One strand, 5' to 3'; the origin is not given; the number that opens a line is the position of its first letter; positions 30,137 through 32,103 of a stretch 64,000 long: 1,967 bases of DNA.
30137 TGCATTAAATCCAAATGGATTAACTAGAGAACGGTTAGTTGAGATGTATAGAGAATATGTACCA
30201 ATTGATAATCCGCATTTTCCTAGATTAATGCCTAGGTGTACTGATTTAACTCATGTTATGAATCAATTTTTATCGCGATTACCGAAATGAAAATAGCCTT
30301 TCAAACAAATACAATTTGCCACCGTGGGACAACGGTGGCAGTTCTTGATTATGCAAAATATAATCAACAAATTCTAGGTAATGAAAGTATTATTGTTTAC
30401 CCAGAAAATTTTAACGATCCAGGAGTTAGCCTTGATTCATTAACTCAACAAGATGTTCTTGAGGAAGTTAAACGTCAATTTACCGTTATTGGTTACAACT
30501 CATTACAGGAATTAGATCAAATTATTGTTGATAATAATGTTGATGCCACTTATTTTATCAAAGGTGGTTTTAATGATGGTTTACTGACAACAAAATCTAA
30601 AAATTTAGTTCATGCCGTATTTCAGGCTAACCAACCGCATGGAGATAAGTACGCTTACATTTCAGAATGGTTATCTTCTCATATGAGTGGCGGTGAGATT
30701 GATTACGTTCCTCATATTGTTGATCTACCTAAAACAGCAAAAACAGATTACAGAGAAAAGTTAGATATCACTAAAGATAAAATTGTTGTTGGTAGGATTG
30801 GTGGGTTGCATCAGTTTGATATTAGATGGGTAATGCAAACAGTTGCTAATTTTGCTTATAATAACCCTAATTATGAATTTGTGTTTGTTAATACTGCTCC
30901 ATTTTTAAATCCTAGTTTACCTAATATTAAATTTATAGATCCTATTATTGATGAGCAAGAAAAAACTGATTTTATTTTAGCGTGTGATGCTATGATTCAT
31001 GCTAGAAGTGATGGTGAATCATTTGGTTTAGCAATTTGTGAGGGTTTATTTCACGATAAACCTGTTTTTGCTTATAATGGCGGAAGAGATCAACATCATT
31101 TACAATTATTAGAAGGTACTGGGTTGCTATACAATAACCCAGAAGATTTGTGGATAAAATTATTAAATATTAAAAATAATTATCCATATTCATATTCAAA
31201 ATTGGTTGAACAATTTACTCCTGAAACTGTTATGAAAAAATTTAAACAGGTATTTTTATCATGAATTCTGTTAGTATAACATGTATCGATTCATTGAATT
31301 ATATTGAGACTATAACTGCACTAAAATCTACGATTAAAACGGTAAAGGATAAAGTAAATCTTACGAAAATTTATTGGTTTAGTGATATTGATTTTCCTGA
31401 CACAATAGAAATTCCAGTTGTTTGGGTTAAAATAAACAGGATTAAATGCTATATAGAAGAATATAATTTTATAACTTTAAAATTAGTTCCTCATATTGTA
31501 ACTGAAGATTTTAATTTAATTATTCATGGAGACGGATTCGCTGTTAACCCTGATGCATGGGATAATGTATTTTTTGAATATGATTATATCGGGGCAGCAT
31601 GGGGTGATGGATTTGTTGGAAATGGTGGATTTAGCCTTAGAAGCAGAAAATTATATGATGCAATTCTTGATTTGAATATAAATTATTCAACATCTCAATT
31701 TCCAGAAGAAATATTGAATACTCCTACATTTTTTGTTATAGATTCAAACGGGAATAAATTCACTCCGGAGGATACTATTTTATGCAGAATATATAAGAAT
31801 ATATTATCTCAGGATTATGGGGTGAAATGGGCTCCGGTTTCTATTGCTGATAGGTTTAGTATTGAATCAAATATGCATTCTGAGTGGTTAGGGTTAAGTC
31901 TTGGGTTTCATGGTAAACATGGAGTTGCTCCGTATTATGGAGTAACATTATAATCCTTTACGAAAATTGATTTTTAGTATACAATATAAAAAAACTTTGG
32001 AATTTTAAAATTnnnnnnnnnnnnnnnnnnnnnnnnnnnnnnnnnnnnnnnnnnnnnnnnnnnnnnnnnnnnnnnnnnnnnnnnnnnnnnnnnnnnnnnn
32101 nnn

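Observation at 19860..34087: A ~14 kb phage-encoded glycan biosynthesis island including an E1-type [2Fe-2S] sugar 3-dehydrase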

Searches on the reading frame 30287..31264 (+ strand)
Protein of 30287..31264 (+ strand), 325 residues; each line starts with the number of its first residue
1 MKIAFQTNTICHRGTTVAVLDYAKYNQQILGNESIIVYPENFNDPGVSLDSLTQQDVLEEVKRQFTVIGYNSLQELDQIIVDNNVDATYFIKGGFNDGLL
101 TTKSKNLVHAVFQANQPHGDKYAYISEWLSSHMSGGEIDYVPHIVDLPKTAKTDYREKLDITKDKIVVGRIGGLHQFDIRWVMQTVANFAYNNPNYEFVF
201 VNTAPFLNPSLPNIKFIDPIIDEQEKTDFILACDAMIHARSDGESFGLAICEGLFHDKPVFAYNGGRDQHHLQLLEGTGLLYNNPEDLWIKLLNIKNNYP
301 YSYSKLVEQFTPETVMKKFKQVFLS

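Call 6: search_protein_families(library=pfam, proteins=[window:30287-31264:+], max_evalue=0.01)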
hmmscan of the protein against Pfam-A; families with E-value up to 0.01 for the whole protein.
window:30287-31264:+ (325 aa): 2 families
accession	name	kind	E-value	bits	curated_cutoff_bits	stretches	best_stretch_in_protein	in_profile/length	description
PF13692.12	Glyco_trans_1_4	-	0.0018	19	27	1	168-294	4-138/142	Glycosyl transferases group 1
PF00534.26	Glycos_transf_1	-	0.0059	16.6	26.4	0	223-285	83-143/172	Glycosyl transferases group 1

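Call 8: search_protein_families(library=ncbifam, proteins=[window:30287-31264:+], max_evalue=0.01)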
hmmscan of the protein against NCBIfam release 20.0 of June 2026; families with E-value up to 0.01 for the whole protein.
window:30287-31264:+ (325 aa): 1 family
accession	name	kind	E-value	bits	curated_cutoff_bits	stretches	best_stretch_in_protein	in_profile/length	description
NF053787.1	GlcN_PG_synth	equivalog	1.2e-05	24.4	480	1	148-273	180-301/361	N-acetylglucosaminyl phosphatidylglycerol synthase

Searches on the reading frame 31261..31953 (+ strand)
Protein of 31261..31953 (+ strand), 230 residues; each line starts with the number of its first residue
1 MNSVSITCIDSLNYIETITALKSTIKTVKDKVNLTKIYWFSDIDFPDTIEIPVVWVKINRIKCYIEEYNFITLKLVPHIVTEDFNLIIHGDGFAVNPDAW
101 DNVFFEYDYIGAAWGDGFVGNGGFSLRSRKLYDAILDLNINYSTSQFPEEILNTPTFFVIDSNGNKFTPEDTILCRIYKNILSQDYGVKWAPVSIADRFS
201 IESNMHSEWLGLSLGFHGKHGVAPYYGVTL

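Call 6: search_protein_families(library=pfam, proteins=[window:31261-31953:+], max_evalue=0.01)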
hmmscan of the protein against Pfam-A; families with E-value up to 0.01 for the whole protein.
window:31261-31953:+ (230 aa): 1 family
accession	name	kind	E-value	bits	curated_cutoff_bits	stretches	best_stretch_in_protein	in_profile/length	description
PF18922.5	DUF5672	-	4.1e-14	53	24.4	1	83-217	35-164/164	Protein of unknown function (DUF5672)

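Call 8: search_protein_families(library=ncbifam, proteins=[window:31261-31953:+], max_evalue=0.01)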
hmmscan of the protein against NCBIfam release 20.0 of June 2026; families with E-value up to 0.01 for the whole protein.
window:31261-31953:+ (230 aa): 0 families

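Call 38: search_protein_families(library=phrogs, proteins=[window:31261-31953:+], max_evalue=0.01)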
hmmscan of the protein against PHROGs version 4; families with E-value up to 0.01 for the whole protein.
window:31261-31953:+ (230 aa): 0 families

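Call 85: search_solved_structures(query=window:31261-31953:+, max_evalue=1)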
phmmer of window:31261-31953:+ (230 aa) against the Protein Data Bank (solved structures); distinct sequences matched with E-value up to 1: 8.
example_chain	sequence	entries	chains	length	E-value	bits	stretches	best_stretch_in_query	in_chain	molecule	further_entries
7odk_AAA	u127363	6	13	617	0.11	15.1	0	135-170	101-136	Receptor-like protein kinase HSL1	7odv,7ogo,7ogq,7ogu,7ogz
1l2w_A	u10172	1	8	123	0.35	13.5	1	34-70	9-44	YopE regulator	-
1jya_A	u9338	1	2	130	0.4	13.3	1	34-70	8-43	YOPE regulator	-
1k6z_A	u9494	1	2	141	0.43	13.2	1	34-70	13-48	Type III secretion chaperone SycE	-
1n5b_A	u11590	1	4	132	0.53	12.9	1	34-69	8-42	YOPE regulator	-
7eva_C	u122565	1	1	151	0.65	12.6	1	34-69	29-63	YopE regulator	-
2omz_A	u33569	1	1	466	0.86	12.2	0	3-57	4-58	Internalin-A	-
1o6s_A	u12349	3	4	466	0.98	12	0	3-57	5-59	INTERNALIN A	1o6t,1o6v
